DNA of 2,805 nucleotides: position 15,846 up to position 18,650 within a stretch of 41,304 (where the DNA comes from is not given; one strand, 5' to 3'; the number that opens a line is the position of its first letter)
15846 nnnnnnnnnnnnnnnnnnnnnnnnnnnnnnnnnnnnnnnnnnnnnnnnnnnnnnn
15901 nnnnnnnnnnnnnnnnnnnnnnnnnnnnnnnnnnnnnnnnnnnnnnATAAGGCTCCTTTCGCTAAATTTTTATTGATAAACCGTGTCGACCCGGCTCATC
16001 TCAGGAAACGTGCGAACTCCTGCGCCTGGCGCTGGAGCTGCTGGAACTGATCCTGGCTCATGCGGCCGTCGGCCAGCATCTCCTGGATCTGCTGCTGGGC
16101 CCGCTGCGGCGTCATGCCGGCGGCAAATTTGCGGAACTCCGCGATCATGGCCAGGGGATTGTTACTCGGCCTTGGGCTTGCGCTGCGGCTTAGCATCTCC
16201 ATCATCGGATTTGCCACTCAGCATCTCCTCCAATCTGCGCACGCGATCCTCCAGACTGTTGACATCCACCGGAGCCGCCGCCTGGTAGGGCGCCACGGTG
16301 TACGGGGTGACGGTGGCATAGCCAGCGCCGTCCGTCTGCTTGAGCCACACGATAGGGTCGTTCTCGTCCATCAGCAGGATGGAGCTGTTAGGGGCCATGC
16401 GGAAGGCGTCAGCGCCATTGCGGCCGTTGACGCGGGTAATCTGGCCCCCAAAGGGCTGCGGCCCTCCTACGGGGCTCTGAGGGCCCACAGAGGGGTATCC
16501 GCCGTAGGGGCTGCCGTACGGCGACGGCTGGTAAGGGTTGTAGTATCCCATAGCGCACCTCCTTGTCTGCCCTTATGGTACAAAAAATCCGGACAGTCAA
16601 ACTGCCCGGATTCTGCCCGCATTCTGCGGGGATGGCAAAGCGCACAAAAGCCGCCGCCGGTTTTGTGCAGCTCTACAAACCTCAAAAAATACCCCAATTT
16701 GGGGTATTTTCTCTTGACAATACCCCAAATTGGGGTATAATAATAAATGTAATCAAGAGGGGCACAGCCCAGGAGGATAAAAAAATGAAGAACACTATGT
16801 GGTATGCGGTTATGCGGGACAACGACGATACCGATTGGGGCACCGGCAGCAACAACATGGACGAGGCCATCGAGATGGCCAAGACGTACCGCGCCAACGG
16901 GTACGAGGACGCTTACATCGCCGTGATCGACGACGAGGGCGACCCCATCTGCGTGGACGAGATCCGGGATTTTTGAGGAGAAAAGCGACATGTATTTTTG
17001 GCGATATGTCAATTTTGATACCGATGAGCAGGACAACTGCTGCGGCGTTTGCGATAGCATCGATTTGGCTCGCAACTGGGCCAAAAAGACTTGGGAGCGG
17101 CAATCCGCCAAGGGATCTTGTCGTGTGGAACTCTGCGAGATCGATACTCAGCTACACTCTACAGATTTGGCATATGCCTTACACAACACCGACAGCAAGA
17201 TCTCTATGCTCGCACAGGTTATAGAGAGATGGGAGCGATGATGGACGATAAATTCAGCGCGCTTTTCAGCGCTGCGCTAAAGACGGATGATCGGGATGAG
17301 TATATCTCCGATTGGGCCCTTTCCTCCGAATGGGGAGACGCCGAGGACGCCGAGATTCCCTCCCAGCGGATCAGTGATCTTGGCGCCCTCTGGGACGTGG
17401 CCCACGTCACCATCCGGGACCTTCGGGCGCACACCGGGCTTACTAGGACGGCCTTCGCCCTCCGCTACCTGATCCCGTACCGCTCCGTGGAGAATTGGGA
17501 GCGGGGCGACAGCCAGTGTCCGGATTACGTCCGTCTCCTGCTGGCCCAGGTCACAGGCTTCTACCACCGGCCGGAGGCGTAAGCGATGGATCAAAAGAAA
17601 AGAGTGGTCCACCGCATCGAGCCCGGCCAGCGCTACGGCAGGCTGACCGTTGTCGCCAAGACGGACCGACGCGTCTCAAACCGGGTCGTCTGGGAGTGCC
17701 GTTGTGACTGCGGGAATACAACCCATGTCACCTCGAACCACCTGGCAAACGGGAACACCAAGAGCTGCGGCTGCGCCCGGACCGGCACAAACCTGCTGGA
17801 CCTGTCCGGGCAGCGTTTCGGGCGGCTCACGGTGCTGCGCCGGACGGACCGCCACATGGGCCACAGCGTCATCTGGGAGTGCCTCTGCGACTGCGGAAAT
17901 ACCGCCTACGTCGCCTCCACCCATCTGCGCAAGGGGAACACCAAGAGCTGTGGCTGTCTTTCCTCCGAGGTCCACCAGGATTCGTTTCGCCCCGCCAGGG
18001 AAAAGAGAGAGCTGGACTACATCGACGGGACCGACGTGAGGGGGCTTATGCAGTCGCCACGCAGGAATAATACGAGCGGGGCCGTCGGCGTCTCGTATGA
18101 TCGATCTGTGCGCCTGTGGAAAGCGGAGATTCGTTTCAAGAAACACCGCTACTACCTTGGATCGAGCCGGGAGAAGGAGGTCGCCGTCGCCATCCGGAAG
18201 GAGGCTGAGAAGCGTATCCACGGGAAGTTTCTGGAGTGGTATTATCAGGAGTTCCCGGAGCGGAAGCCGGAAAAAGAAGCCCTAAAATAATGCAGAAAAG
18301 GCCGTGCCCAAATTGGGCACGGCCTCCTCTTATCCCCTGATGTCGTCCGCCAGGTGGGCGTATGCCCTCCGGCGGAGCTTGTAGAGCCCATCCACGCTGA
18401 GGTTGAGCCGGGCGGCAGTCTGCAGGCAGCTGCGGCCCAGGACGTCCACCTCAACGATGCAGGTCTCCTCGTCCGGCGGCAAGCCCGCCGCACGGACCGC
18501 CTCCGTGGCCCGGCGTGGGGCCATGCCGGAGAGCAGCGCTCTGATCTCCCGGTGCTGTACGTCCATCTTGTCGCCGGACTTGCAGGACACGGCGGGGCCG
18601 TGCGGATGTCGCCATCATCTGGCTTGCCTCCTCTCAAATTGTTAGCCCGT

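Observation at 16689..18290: acr-aca-like operon: consensus promoter caged by two identical 19-bp palindromes, tiny acidic ORFs, then an HTH regulator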

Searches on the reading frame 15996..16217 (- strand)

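Call 4: search_protein_families(library=pfam, proteins=[window:15996-16217:-], max_evalue=1)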
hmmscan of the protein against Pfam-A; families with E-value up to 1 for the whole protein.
window:15996-16217:- (73 aa): 3 families
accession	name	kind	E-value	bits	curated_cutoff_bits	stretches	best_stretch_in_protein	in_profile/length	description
PF20612.3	SHOCT_2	-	0.027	15.1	24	1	33-62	8-37/53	SHOCT domain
PF08044.16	DUF1707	-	0.09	13.3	27.6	1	38-65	9-36/53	DUF1707 SHOCT-like domain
PF04413.22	Glycos_transf_N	-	0.11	12.5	23.9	1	38-70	108-139/179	3-Deoxy-D-manno-octulosonic-acid transferase (kdotransferase)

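Call 6: search_protein_families(library=phrogs, proteins=[window:15996-16217:-], max_evalue=0.1)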
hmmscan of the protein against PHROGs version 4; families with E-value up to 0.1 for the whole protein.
window:15996-16217:- (73 aa): 3 families
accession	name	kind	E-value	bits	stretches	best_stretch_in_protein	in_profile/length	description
phrog_22984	-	unknown function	2.8e-12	47.9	1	1-71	1-64/74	-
phrog_15002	-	unknown function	0.0043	18.2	1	38-68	76-106/183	-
phrog_2996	-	unknown function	0.017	16.3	1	32-63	7-38/54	-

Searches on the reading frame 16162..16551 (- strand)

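Call 4: search_protein_families(library=pfam, proteins=[window:16162-16551:-], max_evalue=1)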
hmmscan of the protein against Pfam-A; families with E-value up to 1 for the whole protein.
window:16162-16551:- (129 aa): 0 families

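Call 6: search_protein_families(library=phrogs, proteins=[window:16162-16551:-], max_evalue=0.1)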
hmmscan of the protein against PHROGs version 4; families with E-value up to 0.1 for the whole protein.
window:16162-16551:- (129 aa): 1 family
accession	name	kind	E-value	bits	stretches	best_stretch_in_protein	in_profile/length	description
phrog_21718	-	unknown function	4.9e-09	37.3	1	25-87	43-104/159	-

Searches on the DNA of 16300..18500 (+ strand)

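Call 9: search_dna_similar(query=window:16400-18400:+, collection=phages, mode=distant, max_rows=30)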
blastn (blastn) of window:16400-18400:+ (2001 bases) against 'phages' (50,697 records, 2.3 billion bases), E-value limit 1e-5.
Records with a match: 2; places in all: 2; records where one place covers at least 80% of the query: 0.
Best place of each record, by identity: 60-80% 2.
By first word of the organism name: Bacteriophage 2.
By host as written in the record: - 2.
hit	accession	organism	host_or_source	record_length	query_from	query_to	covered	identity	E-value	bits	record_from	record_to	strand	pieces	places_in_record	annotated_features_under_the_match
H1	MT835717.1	Bacteriophage sp.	human fecal samples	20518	906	1174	13%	71.2%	6e-26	125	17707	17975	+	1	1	record has no annotation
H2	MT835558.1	Bacteriophage sp.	human fecal samples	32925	908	1151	12%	68.8%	1e-15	92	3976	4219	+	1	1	record has no annotation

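Call 12: get_annotated_region(hit=H1, flank=3000)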
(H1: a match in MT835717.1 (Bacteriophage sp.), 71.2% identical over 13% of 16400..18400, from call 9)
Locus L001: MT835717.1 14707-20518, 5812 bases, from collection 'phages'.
description: UNVERIFIED: Bacteriophage sp. clone scaffold_515 genomic sequence.
organism: Bacteriophage sp. (NCBI taxid 38018)
taxonomy: Viruses
host: -; source: human fecal samples; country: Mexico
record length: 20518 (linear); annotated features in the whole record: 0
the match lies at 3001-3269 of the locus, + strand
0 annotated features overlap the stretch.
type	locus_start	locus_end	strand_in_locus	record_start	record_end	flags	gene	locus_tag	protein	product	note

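Call 13: get_annotated_region(hit=H2, flank=3000)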
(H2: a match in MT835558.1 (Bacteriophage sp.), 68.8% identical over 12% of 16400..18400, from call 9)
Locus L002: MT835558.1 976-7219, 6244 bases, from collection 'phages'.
description: UNVERIFIED: Bacteriophage sp. clone scaffold_172 genomic sequence.
organism: Bacteriophage sp. (NCBI taxid 38018)
taxonomy: Viruses
host: -; source: human fecal samples; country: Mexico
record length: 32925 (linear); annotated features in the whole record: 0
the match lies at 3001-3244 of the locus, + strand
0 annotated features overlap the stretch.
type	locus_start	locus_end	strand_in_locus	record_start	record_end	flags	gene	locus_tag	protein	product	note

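Call 86: search_rna_families(source=window, start=16300, end=18500, threshold=evalue, max_evalue=1)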
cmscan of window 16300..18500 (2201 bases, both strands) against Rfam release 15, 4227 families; matches with E-value up to 1: 4.
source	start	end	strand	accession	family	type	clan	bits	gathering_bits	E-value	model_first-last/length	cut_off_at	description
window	16689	16738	-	RF03356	mir-4782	Gene; miRNA;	-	30.8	100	0.0038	1-79/79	no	mir-4782 microRNA precursor family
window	16682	16742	+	RF00697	mir-186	Gene; miRNA;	-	24.6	70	0.09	1-82/82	no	mir-186 microRNA precursor family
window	16690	16737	+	RF01001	mir-609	Gene; miRNA;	-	21.7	98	0.54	1-92/92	no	mir-609 microRNA precursor family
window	16578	16759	-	RF02650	CncR1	Gene; sRNA;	-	17.6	76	0.42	1-213/213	no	Cag non-coding RNA1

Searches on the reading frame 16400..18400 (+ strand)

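Call 79: search_protein_families(library=pfam, proteins=[L001:1832-2398:+, L001:2412-2741:+, L001:1580-1786:+, L002:2114-2326:+, L002:2336-2932:+], max_evalue=0.01)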
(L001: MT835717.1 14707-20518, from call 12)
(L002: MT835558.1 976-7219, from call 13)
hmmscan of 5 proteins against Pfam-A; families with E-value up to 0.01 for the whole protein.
L001:1832-2398:+ (188 aa): 0 families

L001:2412-2741:+ (109 aa): 1 family
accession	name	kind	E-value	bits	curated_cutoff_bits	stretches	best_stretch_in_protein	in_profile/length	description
PF09149.16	DUF1935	-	0.0027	18.3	27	1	32-98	10-76/108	Domain of unknown function (DUF1935)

L001:1580-1786:+ (68 aa): 0 families

L002:2114-2326:+ (70 aa): 0 families

L002:2336-2932:+ (198 aa): 0 families
